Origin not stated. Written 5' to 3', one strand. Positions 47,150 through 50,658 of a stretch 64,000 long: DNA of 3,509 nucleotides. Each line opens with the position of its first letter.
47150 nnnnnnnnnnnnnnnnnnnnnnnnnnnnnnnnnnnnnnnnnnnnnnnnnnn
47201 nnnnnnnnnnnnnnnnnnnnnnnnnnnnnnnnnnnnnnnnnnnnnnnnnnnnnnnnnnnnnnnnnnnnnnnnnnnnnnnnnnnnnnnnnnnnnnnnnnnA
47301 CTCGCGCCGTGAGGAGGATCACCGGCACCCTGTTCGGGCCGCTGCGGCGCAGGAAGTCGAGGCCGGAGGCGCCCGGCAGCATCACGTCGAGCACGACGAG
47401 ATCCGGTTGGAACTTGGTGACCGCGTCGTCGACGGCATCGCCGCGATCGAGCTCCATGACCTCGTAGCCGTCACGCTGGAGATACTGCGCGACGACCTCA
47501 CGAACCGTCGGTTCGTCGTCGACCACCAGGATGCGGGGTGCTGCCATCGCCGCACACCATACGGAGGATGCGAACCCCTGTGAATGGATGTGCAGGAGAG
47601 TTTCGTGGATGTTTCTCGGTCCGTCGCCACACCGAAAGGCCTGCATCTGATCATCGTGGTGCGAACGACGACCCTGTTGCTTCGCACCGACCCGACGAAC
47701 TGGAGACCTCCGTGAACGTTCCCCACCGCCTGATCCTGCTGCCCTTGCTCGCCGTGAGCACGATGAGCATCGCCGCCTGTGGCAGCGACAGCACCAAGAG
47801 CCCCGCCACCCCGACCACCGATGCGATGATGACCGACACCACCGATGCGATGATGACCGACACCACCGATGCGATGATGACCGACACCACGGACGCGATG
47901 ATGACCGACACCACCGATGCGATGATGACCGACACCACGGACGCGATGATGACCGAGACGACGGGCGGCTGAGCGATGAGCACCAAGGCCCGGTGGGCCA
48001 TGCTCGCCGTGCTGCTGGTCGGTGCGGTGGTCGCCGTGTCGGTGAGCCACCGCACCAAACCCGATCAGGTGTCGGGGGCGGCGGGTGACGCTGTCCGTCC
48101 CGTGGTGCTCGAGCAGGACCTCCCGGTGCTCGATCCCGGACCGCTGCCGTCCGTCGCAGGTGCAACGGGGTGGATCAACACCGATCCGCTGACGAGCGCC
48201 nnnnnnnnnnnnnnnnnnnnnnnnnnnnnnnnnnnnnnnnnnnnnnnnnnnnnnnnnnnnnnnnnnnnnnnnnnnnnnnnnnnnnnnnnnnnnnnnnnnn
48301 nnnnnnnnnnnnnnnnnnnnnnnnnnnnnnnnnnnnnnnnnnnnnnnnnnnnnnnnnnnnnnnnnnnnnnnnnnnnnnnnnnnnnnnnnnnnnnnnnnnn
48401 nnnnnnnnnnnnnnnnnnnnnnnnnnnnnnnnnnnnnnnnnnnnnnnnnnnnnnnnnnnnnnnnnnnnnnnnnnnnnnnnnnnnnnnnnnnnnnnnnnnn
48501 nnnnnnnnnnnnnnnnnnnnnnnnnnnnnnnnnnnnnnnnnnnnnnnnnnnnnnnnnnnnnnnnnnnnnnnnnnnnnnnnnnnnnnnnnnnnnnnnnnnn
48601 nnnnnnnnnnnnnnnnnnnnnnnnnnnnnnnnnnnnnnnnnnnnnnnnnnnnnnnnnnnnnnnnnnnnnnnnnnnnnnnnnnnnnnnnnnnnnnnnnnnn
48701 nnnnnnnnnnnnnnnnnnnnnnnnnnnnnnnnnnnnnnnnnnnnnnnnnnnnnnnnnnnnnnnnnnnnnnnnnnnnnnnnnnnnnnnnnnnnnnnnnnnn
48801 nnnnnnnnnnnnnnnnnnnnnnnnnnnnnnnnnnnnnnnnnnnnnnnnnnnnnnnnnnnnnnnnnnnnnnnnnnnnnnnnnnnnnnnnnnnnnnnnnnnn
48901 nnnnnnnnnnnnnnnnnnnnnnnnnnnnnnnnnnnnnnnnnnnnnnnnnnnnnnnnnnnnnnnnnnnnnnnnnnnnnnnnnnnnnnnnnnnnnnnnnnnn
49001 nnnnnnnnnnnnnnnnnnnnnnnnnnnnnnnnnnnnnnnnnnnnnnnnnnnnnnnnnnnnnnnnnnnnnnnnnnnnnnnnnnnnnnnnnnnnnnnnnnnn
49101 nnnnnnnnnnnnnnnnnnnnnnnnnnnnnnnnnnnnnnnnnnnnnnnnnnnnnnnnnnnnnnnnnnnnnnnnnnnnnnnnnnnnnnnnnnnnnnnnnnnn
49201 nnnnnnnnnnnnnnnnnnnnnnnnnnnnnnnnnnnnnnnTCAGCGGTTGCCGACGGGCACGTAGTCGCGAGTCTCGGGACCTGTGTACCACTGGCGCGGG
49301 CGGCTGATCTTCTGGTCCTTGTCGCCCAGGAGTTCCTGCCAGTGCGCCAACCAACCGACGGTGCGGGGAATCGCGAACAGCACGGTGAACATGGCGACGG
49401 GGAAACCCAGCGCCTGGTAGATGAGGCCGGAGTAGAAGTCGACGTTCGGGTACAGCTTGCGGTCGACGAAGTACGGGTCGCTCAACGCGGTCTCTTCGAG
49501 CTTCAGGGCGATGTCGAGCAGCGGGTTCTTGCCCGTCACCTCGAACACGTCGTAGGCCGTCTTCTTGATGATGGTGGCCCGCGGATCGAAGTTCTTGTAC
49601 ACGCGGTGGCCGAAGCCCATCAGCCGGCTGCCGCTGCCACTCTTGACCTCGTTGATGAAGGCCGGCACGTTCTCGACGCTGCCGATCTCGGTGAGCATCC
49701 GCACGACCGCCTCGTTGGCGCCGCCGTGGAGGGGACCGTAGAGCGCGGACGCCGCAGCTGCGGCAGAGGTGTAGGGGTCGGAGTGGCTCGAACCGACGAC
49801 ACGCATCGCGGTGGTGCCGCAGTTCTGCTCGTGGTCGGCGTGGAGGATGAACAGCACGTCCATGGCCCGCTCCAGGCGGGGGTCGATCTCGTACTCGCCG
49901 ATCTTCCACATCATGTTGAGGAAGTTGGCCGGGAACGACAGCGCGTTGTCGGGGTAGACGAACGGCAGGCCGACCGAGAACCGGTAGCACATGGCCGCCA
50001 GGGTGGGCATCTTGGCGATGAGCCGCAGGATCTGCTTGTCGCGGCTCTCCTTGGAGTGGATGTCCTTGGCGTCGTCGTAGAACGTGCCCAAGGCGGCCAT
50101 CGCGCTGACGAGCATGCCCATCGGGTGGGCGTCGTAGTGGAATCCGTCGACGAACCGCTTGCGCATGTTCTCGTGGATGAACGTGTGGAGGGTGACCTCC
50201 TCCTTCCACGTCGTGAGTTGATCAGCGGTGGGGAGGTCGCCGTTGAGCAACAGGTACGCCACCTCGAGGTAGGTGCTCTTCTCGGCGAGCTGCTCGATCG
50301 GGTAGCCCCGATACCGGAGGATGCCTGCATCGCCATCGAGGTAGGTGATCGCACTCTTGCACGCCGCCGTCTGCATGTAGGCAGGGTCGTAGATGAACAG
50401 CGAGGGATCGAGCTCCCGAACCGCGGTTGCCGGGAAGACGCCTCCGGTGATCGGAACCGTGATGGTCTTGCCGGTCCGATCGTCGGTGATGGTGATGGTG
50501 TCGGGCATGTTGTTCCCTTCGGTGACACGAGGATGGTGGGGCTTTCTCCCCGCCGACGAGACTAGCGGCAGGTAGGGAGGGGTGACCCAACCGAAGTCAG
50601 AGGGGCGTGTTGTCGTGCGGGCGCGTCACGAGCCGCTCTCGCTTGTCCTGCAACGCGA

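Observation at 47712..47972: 86-aa lipoprotein made of six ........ octapeptide repeats (12 Met in 64 mature residues)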

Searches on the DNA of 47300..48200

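Call 81: search_rna_families(source=window, start=47300, end=48200, threshold=evalue, max_evalue=1)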
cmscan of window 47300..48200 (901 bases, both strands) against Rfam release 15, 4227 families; matches with E-value up to 1: 7.
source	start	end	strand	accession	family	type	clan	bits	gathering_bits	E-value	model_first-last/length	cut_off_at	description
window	47918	47974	+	RF01152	sR1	Gene; snRNA; snoRNA; CD-box;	-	20.4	45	0.0089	1-57/57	no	Small nucleolar RNA sR1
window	47918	47973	+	RF01150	sR11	Gene; snRNA; snoRNA; CD-box;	-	19.1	39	0.56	1-57/57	no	Small nucleolar RNA sR11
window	47942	47996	+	RF01145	sR14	Gene; snRNA; snoRNA; CD-box;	-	17.7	38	0.035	1-54/54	no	Small nucleolar RNA sR14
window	47919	47973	+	RF01304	sR5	Gene; snRNA; snoRNA; CD-box;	-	17.7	40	0.16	1-53/53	no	Small nucleolar RNA sR5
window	47822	47879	+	RF01136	sR28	Gene; snRNA; snoRNA; CD-box;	-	16.4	39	0.11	1-55/55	no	Small nucleolar RNA sR28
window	47918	47974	+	RF01144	sR17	Gene; snRNA; snoRNA; CD-box;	-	14.9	36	0.97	1-55/55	no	Small nucleolar RNA sR17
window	47822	47872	+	RF01145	sR14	Gene; snRNA; snoRNA; CD-box;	-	13.9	38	0.51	1-54/54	no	Small nucleolar RNA sR14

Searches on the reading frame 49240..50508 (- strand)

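Call 5: search_protein_families(library=pfam, proteins=[window:49240-50508:-], max_evalue=0.01)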
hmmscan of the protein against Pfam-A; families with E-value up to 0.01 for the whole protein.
window:49240-50508:- (422 aa): 1 family
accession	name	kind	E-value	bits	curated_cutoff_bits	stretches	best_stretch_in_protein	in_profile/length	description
PF00285.26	Citrate_synt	-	3.4e-138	461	27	1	45-405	3-357/357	Citrate synthase, C-terminal domain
